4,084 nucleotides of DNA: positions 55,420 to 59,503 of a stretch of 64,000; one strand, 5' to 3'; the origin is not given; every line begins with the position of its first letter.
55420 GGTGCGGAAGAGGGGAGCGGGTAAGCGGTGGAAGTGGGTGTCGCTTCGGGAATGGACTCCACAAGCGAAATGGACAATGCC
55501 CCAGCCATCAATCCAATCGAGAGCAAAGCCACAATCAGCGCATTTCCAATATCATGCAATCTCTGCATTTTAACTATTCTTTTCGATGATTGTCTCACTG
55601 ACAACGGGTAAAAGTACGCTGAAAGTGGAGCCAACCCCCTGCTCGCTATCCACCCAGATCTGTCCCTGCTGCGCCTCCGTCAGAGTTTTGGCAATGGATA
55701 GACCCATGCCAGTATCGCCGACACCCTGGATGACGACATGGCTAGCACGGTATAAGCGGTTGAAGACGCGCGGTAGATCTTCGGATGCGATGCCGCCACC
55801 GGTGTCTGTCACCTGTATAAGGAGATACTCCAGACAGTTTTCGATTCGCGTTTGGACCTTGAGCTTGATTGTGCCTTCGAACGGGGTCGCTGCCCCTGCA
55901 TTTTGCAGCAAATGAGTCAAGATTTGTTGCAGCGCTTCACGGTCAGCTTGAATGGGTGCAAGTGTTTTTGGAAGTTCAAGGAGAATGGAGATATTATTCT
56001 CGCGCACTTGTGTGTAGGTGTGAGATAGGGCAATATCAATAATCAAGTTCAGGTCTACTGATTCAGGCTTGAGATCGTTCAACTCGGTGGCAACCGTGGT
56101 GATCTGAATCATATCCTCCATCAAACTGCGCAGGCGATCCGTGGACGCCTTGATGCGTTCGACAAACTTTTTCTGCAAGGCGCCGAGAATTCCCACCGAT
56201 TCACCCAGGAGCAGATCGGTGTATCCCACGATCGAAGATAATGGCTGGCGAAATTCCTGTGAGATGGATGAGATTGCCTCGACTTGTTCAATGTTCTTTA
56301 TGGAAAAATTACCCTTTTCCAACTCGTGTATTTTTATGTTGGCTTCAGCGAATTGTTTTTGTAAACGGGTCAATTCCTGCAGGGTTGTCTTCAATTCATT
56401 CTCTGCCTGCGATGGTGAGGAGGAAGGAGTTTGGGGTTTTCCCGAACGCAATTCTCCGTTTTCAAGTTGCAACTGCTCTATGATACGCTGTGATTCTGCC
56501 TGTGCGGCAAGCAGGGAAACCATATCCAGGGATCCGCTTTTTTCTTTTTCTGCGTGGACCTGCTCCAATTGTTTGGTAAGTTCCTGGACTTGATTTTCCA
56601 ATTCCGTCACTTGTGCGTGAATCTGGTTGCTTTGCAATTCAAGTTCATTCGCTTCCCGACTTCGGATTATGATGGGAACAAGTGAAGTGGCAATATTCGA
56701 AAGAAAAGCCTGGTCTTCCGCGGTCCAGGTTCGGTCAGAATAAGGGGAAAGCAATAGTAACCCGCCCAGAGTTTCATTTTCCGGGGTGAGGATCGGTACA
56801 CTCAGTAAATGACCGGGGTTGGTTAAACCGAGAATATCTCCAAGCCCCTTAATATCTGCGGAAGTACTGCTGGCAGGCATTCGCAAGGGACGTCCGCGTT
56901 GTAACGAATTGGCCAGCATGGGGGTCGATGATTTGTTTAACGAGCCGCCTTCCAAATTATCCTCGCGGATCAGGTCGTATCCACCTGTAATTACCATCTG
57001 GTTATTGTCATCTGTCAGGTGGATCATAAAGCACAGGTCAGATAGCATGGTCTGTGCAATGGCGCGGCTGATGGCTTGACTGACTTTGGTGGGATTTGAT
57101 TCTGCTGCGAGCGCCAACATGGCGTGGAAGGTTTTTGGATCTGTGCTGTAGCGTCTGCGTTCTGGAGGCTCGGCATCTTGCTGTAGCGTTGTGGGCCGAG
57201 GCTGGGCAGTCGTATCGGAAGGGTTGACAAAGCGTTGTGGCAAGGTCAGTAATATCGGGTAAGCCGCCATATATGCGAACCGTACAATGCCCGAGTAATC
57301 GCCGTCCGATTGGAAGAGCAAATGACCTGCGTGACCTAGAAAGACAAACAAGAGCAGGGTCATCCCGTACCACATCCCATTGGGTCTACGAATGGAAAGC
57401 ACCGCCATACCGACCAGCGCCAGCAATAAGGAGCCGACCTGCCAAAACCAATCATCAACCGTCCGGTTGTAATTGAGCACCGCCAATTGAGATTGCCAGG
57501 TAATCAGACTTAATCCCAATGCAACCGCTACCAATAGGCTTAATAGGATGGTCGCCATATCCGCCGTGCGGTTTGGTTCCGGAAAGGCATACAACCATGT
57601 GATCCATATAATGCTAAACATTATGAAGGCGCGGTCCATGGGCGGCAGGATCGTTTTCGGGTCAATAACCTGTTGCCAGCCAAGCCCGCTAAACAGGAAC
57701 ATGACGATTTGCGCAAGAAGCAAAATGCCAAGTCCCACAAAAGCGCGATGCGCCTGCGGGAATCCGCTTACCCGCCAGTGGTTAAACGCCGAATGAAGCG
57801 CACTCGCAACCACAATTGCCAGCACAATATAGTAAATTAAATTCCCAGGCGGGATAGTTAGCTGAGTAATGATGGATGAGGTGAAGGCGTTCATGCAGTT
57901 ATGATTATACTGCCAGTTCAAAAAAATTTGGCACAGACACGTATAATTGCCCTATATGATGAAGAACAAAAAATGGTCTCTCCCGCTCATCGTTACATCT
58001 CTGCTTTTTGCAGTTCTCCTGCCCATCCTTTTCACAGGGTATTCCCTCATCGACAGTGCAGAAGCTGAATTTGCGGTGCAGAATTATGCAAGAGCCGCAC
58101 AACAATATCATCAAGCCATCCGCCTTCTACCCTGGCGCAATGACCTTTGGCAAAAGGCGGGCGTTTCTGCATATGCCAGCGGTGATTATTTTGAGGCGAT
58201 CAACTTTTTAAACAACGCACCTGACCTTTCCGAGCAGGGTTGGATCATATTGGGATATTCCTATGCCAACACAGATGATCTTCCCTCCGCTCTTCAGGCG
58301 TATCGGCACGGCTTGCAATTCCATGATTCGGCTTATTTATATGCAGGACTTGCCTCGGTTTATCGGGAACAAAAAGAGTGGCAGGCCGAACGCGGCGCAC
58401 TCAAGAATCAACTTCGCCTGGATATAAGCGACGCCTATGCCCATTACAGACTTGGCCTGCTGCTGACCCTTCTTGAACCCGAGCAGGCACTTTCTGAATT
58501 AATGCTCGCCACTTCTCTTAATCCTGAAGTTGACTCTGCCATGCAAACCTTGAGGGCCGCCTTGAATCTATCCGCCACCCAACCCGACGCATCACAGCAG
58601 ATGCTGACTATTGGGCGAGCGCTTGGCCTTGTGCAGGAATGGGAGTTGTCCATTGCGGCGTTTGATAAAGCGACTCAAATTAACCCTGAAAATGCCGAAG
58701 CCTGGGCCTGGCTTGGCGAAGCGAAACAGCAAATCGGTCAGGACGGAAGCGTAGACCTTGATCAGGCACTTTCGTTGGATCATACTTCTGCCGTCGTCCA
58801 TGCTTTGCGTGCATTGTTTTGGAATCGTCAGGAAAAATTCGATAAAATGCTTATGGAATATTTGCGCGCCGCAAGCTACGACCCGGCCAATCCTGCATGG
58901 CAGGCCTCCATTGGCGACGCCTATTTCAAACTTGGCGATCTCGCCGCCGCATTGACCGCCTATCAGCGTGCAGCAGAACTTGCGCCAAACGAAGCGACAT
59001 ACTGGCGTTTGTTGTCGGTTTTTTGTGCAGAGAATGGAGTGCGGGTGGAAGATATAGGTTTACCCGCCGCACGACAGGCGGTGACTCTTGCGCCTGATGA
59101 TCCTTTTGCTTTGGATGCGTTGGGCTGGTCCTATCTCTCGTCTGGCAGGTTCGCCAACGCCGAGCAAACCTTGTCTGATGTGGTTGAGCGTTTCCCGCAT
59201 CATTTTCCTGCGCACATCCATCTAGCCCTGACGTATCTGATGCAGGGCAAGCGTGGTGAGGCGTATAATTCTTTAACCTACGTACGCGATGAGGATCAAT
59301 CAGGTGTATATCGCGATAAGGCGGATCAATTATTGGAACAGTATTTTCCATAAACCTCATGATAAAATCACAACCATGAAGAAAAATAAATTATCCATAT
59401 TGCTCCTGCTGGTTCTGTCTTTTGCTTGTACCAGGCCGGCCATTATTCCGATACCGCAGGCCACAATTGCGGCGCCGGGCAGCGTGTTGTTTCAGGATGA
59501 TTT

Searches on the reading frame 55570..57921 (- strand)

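Call 31: search_protein_families(library=ncbifam, proteins=[window:55570-57921:-], max_evalue=1e-25)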
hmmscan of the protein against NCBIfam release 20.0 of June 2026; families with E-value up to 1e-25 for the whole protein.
window:55570-57921:- (783 aa): 16 families
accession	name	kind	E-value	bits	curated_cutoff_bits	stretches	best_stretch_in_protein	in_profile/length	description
NF046044.1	PnpS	equivalog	3.1e-45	154.9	400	1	541-772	163-390/390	two-component system histidine kinase PnpS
NF033092.0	HK_WalK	equivalog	3.2e-38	131.7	725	1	544-773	370-594/594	cell wall metabolism sensor histidine kinase WalK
TIGR02966.1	phoR_proteo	equivalog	1.1e-36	126.5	334.2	1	548-770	116-332/333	phosphate regulon sensor histidine kinase PhoR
NF008468.0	PRK11360.1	equivalog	7.8e-31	107.1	646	1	550-776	400-611/616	two-component system sensor histidine kinase AtoS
NF008302.0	PRK11091.1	equivalog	9.1e-30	103.5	838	1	546-774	283-506/779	aerobic respiration two-component sensor histidine kinase ArcB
NF006800.0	PRK09303.1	equivalog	3.1e-29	102.1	342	1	515-775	125-379/383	histidine kinase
NF045901.1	HisKinLetSLeg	equivalog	3.9e-29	101.3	1650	1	515-772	263-517/906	two-component system sensor histidine kinase LetS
NF033091.0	HK_VanS_ACDEFG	equivalog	1e-28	100.3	400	1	515-772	44-293/293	vancomycin resistance histidine kinase VanS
NF033093.1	HK_VicK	exception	1.5e-28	99.6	680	1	549-779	212-441/448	cell wall metabolism sensor histidine kinase VicK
NF038297.2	hybrid_HK_HrmK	equivalog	1.8e-28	99.6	725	1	421-778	123-462/607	hybrid histidine kinase/response regulator HrmK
TIGR02956.1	TMAO_torS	equivalog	8.2e-28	97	676.5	1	528-774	446-683/967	TMAO reductase system sensor histidine kinase/response regulator TorS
NF007688.0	PRK10364.1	equivalog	1.4e-27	96.6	479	1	553-775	247-453/460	two-component system sensor histidine kinase ZraS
NF045911.1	TCSHisKinNblS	equivalog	2.2e-27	95.7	1000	1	545-771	387-618/621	two-component system sensor histidine kinase NblS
NF045595.1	HK_scytonemin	equivalog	2.8e-27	95.4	865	1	548-774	417-636/637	scytonemin biosynthesis sensor histidine kinase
NF041735.1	hist_kin_RppB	equivalog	6.7e-27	94.4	400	1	552-772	222-438/438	two-component system sensor histidine kinase RppB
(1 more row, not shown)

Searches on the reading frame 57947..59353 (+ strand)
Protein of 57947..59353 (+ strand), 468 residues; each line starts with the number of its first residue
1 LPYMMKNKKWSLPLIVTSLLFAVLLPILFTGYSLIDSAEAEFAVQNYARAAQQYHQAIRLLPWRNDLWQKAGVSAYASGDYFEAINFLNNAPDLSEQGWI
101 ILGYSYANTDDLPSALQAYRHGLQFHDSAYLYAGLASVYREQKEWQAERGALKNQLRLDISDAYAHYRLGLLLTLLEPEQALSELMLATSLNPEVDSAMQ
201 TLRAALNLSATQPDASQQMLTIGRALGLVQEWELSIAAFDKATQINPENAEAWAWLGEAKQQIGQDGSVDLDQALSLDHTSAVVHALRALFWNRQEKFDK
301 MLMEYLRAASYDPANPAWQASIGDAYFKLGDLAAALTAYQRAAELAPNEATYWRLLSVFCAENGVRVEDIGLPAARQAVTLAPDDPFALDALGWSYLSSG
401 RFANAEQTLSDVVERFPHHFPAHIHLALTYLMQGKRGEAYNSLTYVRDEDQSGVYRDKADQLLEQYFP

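Call 31: search_protein_families(library=ncbifam, proteins=[window:57947-59353:+], max_evalue=1e-25)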
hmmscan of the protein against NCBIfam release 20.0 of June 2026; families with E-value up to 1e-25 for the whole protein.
window:57947-59353:+ (468 aa): 1 family
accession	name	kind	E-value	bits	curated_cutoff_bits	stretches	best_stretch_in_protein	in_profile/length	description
TIGR02917.1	PEP_TPR_lipo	equivalog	7.8e-28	96.8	312.2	0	179-350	327-499/899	XrtA/PEP-CTERM system TPR-repeat protein PrsT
